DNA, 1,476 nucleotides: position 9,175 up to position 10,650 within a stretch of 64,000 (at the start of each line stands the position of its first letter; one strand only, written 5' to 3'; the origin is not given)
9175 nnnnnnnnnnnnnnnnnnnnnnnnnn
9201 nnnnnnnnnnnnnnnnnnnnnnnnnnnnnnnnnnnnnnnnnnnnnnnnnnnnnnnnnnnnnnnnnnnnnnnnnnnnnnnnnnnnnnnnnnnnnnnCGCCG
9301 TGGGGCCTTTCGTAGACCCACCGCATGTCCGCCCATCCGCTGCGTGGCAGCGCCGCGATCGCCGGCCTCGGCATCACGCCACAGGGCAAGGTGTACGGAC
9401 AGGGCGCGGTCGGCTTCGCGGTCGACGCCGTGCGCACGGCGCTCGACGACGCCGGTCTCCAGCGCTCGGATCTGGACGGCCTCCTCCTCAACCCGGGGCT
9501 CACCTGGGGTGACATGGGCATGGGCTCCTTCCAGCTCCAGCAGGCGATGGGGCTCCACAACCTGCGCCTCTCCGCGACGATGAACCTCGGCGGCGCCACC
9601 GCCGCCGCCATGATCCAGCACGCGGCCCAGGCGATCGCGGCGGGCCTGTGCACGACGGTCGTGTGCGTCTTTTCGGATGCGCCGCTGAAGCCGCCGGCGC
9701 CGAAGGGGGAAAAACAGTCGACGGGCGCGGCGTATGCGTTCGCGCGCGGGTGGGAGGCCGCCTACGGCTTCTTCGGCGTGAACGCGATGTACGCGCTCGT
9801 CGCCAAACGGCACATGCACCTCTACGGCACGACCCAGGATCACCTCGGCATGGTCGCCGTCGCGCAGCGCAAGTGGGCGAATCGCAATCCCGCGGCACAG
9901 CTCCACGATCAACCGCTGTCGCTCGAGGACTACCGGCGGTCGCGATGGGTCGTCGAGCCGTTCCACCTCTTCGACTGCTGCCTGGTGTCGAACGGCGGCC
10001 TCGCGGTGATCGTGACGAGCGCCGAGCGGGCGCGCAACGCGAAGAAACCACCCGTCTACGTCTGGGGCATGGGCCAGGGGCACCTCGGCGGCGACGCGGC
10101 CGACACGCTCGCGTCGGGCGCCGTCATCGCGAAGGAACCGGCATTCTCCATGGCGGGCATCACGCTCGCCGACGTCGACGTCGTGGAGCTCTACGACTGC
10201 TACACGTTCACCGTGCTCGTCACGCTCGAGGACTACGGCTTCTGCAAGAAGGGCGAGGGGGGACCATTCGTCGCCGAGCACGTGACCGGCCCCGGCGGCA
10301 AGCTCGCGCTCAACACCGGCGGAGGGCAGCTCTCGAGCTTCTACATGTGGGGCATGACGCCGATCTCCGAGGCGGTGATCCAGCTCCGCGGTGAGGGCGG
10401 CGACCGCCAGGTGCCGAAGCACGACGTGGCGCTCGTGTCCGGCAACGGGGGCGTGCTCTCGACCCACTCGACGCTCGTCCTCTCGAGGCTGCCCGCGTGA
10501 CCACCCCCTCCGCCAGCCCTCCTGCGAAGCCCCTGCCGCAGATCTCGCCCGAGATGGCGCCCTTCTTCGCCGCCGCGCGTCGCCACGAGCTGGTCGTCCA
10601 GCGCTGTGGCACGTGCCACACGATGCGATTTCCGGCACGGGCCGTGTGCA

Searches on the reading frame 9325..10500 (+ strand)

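Call 7: search_protein_families(library=pfam, proteins=[window:9325-10500:+], max_evalue=0.001)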
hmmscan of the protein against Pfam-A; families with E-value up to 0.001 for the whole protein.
window:9325-10500:+ (391 aa): 2 families
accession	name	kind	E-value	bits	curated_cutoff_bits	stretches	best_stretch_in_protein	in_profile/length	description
PF22691.2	Thiolase_C_1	-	9.5e-48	162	28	1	259-388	13-144/144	Thiolase C-terminal domain-like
PF02803.24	Thiolase_C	-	0.00013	22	27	0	257-328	15-77/123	Thiolase, C-terminal domain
